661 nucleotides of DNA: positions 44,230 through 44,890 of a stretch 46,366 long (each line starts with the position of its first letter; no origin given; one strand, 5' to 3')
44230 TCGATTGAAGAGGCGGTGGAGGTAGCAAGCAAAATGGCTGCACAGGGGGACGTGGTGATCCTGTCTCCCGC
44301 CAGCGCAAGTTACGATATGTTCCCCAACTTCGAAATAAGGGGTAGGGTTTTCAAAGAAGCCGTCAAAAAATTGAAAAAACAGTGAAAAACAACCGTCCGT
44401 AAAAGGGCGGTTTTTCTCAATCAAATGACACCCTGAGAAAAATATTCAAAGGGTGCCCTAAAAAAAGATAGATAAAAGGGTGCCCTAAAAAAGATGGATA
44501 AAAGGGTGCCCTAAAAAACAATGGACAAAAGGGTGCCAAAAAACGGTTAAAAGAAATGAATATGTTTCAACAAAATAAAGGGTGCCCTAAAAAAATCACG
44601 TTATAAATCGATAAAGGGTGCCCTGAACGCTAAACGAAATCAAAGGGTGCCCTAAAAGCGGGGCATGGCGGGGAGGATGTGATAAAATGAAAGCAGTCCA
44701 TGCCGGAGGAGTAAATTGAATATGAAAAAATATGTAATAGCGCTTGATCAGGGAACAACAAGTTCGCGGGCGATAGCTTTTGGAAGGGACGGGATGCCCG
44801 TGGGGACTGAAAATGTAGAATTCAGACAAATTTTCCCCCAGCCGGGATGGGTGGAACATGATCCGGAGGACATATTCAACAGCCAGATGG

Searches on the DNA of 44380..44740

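Call 73: search_rna_families(source=window, start=44380, end=44740, threshold=evalue, max_evalue=1)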
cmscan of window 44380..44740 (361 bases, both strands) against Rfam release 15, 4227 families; matches with E-value up to 1: 0.
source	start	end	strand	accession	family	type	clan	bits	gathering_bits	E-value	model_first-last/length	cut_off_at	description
